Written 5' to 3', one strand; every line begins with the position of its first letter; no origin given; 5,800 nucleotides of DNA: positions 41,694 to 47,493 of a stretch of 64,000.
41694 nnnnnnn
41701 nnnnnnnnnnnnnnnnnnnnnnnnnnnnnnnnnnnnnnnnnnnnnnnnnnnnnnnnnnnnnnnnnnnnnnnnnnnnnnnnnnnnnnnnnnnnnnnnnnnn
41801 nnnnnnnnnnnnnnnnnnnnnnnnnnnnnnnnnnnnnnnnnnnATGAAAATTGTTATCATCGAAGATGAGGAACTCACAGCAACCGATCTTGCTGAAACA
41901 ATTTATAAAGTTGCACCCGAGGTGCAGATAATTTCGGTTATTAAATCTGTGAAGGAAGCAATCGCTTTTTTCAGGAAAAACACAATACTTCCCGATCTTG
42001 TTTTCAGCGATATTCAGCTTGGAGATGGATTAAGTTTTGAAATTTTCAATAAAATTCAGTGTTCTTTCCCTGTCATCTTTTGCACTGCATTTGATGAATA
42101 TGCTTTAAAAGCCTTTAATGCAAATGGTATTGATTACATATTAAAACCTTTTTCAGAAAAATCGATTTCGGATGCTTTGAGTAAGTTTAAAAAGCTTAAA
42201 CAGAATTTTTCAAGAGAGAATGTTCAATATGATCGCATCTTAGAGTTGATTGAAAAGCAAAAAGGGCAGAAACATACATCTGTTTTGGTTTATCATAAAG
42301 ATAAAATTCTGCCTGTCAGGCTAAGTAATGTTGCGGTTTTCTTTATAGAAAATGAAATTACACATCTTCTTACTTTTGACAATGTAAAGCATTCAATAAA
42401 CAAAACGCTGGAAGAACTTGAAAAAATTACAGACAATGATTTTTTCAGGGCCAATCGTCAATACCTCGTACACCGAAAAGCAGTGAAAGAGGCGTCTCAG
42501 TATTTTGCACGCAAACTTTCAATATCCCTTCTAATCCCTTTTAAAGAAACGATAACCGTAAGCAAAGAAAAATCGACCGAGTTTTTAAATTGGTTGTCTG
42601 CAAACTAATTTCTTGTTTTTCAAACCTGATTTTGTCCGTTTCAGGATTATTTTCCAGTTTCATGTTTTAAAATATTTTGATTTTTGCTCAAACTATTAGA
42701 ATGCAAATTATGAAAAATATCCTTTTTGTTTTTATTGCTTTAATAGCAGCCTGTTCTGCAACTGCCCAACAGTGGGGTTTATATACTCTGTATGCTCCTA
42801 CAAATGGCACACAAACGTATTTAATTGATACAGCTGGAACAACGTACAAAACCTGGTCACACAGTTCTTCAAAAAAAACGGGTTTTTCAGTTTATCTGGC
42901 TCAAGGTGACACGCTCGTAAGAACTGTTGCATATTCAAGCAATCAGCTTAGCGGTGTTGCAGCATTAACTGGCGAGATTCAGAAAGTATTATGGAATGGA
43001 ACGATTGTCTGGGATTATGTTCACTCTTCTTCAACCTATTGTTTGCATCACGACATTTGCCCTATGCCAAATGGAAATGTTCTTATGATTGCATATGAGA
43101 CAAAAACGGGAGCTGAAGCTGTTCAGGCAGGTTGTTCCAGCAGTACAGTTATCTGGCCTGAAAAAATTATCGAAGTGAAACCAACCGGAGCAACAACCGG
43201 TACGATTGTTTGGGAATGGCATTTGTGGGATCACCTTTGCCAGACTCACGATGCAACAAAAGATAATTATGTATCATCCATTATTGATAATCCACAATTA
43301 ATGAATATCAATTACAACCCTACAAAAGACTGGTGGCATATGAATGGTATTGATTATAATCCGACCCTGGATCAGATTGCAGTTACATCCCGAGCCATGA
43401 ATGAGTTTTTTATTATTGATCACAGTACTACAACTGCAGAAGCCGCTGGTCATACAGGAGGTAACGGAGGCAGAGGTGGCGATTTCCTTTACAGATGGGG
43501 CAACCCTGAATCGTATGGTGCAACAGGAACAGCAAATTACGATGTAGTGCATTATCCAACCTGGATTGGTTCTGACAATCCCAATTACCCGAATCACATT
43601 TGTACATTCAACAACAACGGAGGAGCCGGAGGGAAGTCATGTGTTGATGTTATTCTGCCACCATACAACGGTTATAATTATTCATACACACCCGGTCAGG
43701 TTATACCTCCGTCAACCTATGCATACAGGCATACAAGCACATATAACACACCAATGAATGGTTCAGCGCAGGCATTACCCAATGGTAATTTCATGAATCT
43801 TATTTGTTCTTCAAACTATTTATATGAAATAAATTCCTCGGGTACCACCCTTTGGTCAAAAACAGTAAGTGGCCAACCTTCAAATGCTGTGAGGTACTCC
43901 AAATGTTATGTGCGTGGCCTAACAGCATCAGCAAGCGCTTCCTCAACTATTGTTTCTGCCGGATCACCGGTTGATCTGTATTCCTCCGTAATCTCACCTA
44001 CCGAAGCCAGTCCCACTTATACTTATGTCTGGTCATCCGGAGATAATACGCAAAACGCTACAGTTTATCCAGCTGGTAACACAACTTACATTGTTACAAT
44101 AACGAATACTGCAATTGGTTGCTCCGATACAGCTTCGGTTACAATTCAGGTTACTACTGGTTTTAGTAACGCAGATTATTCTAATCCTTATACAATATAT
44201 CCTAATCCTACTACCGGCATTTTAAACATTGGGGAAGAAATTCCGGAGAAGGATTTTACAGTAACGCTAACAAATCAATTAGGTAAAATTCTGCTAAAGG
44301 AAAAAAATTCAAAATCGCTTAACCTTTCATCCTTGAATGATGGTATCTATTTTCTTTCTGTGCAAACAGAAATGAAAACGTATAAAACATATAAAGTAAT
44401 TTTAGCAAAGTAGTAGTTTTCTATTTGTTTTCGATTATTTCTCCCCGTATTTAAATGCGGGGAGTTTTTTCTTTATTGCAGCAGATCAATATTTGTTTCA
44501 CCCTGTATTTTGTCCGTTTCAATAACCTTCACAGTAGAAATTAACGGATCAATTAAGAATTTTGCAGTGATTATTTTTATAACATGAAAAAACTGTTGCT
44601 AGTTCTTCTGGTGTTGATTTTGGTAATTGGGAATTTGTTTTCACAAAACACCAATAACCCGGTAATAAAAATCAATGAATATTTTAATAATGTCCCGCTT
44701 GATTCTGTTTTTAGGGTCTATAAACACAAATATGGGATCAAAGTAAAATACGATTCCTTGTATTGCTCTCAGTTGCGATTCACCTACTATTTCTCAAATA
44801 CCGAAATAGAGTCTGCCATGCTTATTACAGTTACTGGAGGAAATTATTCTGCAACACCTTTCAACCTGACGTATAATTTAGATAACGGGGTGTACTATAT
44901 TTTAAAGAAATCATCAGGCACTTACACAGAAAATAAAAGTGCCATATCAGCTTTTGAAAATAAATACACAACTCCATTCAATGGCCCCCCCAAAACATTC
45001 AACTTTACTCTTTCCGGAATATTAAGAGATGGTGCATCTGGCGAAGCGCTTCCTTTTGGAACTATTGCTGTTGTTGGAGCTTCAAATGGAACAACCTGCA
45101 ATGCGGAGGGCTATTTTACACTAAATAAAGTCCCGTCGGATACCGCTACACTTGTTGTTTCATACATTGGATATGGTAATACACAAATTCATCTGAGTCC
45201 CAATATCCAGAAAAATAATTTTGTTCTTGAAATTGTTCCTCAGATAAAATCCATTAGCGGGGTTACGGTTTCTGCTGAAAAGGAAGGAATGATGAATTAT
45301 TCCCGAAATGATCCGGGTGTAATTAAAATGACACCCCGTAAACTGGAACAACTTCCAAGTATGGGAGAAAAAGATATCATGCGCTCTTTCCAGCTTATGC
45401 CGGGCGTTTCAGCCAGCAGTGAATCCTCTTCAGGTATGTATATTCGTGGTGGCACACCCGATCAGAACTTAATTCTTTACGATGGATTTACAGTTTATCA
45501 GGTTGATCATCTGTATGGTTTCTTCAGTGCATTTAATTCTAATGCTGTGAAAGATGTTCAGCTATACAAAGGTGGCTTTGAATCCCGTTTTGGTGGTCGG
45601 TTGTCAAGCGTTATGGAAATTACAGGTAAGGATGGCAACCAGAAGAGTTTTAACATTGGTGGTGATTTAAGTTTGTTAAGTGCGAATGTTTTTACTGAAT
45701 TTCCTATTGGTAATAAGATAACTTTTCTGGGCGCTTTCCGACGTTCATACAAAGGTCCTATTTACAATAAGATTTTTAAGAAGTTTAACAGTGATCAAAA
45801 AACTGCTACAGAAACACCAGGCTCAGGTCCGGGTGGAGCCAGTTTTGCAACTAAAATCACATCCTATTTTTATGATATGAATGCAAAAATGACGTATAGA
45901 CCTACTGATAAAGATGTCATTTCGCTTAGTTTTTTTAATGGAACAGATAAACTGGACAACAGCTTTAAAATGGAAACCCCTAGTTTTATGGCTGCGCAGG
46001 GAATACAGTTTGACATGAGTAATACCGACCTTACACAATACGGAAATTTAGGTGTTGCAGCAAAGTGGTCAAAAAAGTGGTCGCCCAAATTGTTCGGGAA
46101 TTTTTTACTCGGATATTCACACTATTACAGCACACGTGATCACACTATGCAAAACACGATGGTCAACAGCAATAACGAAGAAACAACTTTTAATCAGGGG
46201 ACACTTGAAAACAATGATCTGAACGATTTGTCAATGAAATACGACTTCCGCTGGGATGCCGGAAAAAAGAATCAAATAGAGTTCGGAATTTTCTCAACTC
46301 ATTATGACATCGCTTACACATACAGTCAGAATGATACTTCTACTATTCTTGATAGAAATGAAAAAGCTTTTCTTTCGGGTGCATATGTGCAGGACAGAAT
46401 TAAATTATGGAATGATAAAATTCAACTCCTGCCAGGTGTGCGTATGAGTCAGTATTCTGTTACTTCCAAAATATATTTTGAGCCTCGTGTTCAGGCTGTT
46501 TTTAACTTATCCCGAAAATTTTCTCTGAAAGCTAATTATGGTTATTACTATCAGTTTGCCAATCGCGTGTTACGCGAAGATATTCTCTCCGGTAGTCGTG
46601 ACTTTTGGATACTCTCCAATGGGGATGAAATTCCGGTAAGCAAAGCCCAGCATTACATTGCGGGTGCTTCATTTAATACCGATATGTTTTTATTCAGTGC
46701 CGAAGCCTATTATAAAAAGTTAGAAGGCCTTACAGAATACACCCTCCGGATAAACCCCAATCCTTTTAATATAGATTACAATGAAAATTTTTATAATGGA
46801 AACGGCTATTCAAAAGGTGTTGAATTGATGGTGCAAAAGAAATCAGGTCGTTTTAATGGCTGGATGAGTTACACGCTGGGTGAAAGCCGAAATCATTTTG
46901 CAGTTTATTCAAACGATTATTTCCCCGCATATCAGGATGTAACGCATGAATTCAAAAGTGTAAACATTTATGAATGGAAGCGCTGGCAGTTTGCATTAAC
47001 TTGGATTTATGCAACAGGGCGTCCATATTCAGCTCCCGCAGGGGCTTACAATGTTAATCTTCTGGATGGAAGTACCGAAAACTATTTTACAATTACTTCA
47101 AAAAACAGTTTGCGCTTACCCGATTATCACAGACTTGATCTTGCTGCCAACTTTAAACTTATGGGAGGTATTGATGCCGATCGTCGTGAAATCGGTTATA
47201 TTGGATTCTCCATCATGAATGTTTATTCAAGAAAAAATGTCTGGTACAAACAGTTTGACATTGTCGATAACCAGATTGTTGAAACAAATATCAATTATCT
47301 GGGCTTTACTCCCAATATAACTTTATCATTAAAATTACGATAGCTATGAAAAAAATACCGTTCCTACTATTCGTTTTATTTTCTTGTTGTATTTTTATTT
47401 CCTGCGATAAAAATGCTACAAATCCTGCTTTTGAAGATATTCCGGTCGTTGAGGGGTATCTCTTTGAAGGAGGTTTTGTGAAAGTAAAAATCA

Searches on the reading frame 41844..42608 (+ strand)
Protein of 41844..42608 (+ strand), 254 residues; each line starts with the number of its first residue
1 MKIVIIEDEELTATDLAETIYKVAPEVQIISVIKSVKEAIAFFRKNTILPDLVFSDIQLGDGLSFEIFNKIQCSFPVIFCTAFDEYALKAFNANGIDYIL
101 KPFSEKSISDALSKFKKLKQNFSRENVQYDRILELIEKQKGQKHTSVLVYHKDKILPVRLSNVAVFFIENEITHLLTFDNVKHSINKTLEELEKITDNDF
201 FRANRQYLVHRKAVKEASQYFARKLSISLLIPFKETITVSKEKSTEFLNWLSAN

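Call 28: search_protein_families(library=pfam, proteins=[window:41844-42608:+], max_evalue=0.001)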
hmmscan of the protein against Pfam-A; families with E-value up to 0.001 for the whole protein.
window:41844-42608:+ (254 aa): 2 families
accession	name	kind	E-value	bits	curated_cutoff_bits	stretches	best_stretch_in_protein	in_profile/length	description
PF04397.21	LytTR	-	7.4e-13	49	22.6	1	153-251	1-97/98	LytTr DNA-binding domain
PF00072.30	Response_reg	-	3.1e-12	47.1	30.2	1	3-112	1-110/111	Response regulator receiver domain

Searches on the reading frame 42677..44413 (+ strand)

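Call 28: search_protein_families(library=pfam, proteins=[window:42677-44413:+], max_evalue=0.001)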
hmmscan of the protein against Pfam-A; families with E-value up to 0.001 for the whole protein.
window:42677-44413:+ (578 aa): 2 families
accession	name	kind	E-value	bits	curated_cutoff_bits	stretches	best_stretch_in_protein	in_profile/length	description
PF05935.17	Arylsulfotrans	-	2.4e-16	60.2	24.2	1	43-251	26-206/374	Arylsulfotransferase (ASST)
PF18962.6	Por_Secre_tail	-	7.6e-13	49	27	1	507-574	1-73/75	Secretion system C-terminal sorting domain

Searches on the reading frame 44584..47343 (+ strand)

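Call 29: search_protein_families(library=pfam, proteins=[window:44584-47343:+], max_evalue=0.001)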
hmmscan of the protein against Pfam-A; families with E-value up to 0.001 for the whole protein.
window:44584-47343:+ (919 aa): 4 families
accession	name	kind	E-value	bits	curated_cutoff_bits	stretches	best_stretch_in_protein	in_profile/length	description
PF13715.12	CarbopepD_reg_2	-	8e-14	51.9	32.2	1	144-220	2-79/88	CarboxypepD_reg-like domain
PF07715.20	Plug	-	1.6e-09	38.6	23.9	1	255-339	15-102/107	TonB-dependent Receptor Plug Domain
PF13620.12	CarboxypepD_reg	-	2.7e-09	37.7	32.3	1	142-202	1-64/82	Carboxypeptidase regulatory-like domain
PF16344.10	FecR_C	-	0.0005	20.5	24.4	0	33-79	3-50/70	FecR, C-terminal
